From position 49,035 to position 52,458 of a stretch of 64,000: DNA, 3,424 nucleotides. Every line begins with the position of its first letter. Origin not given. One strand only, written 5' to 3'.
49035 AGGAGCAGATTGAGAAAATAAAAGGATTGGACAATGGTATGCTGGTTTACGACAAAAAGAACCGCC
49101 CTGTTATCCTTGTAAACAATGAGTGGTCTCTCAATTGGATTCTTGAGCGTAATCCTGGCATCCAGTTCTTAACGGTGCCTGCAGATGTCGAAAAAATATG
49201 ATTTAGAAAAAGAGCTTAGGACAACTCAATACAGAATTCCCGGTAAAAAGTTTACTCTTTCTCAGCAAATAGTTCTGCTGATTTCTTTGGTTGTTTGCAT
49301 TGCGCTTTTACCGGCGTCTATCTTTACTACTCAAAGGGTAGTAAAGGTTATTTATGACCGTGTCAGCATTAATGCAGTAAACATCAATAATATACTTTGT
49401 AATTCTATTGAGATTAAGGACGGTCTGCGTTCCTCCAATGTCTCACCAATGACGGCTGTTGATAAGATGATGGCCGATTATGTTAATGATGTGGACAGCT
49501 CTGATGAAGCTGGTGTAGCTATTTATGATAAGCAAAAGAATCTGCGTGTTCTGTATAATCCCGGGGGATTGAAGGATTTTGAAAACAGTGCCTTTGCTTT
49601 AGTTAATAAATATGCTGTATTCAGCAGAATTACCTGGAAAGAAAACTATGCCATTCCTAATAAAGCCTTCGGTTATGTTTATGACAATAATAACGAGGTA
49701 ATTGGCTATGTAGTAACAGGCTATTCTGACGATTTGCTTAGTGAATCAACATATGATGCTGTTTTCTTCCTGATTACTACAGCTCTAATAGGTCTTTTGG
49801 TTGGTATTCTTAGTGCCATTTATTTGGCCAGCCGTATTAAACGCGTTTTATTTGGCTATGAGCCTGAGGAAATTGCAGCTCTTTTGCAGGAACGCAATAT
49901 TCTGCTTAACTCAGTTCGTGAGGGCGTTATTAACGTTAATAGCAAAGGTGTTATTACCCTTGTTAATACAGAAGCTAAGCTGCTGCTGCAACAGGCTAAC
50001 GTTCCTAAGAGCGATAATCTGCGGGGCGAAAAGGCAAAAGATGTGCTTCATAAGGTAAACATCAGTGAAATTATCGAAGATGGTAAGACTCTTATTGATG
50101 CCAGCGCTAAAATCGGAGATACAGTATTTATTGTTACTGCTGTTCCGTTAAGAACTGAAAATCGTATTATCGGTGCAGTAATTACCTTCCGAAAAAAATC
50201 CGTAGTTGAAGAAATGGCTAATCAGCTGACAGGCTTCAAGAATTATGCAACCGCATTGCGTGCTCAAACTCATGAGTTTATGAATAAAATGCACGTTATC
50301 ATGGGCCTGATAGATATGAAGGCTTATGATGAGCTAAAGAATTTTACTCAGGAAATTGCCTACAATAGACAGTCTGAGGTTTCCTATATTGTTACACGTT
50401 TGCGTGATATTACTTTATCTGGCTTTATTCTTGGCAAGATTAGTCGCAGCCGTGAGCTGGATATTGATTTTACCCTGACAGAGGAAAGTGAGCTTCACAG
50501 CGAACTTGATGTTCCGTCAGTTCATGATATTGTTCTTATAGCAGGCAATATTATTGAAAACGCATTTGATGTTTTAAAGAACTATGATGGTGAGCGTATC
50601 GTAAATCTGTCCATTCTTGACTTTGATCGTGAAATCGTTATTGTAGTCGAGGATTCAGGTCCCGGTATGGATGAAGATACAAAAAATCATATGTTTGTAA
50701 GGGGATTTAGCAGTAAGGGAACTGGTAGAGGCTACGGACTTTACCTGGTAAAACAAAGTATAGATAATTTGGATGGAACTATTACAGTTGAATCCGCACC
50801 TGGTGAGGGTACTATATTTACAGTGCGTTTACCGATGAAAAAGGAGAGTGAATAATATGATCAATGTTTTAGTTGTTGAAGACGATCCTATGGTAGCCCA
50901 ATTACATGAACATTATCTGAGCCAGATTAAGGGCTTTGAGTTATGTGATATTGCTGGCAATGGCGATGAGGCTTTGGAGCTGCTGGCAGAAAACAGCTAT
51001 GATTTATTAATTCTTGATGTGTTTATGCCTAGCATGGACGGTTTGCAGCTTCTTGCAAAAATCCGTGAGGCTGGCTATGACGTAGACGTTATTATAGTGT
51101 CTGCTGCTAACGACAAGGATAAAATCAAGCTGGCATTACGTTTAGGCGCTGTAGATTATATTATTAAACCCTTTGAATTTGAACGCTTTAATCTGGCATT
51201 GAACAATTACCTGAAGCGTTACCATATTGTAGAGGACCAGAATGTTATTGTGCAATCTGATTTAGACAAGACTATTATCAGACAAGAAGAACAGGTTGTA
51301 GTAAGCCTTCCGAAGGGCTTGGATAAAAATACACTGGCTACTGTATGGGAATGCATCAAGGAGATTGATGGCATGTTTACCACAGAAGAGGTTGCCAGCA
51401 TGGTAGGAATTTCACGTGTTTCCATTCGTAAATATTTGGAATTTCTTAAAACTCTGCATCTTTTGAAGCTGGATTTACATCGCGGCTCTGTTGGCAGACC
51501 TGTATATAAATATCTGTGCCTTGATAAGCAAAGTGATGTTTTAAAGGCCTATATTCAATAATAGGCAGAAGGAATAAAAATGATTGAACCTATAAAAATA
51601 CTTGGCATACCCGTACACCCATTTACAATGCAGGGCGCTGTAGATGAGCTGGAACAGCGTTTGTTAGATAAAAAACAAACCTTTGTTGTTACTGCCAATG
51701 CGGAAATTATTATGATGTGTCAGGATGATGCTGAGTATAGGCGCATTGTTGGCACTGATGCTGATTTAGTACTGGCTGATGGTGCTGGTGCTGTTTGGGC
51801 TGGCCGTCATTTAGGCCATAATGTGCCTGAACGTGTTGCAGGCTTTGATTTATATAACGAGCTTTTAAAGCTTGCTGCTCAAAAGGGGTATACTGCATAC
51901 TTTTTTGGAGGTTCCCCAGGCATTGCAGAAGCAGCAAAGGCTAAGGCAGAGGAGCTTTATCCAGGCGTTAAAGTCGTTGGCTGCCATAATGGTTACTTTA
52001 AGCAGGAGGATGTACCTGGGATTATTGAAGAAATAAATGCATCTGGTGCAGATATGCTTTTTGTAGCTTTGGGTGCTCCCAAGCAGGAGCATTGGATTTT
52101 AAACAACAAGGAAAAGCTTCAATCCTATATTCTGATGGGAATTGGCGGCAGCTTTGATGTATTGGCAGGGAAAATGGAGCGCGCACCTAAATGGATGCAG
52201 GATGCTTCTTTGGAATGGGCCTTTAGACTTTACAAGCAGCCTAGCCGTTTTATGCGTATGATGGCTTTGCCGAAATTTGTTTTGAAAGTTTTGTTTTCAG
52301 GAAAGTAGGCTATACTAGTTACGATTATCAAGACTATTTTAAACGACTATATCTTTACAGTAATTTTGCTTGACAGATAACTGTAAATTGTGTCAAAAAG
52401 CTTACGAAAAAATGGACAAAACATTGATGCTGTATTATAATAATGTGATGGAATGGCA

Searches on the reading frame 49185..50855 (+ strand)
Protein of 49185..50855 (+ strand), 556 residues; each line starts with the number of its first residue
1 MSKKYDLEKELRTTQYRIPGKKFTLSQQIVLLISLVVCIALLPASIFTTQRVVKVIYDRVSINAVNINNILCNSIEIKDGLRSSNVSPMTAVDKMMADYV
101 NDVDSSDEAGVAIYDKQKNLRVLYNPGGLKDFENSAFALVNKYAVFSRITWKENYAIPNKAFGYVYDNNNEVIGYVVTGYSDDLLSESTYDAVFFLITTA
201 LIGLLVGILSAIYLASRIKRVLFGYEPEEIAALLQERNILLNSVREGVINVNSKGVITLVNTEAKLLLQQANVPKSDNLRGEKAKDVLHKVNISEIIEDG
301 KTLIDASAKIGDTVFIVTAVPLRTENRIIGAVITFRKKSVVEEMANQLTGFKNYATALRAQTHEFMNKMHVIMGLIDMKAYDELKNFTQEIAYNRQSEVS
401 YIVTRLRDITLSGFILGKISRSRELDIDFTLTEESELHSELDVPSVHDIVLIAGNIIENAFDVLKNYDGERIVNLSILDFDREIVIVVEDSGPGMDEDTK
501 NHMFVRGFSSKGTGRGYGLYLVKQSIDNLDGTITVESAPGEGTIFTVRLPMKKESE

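Call 63: search_protein_families(library=pfam, proteins=[window:49185-50855:+], max_evalue=0.000001)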
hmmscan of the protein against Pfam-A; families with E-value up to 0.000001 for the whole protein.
window:49185-50855:+ (556 aa): 4 families
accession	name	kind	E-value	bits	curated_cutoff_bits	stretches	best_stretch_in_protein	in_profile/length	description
PF02518.31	HATPase_c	-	2.2e-20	73.6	26.4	1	449-552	6-110/111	Histidine kinase-, DNA gyrase B-, and HSP90-like ATPase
PF14501.12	HATPase_c_5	-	4.3e-08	33.4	22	1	446-538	3-91/102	GHKL domain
PF14689.11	SPOB_a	-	9.6e-08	32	28.1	1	352-393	10-51/62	Sensor_kinase_SpoOB-type, alpha-helical domain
PF13581.12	HATPase_c_2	-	7.8e-07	29.6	27.4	0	439-530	22-113/127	Histidine kinase-like ATPase domain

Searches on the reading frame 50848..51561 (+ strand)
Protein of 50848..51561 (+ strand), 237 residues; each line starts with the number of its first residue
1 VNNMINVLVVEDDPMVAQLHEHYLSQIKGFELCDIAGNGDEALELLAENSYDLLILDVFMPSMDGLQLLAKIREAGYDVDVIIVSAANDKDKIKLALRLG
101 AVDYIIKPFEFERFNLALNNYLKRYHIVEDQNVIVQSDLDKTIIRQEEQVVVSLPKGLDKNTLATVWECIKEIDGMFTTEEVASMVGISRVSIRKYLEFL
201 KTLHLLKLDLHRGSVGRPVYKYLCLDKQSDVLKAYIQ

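Call 63: search_protein_families(library=pfam, proteins=[window:50848-51561:+], max_evalue=0.000001)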
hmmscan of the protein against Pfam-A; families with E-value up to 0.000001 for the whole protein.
window:50848-51561:+ (237 aa): 2 families
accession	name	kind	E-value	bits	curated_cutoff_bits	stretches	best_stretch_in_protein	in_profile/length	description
PF00072.30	Response_reg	-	2.8e-28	98.7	30.2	1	7-116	1-108/111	Response regulator receiver domain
PF20714.3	HTH_64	-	1.8e-07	31.7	27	1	162-220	2-60/65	DpiA-like helix-turn-helix domain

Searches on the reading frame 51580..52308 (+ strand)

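Call 91: search_protein_families(library=pfam, proteins=[window:51580-52308:+], max_evalue=0.00001)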
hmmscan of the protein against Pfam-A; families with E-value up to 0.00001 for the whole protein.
window:51580-52308:+ (242 aa): 1 family
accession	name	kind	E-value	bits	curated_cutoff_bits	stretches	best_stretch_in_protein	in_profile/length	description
PF03808.19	Glyco_tran_WecG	-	2.7e-66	223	27.4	1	61-228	1-168/168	Glycosyl transferase WecG/TagA/CpsF family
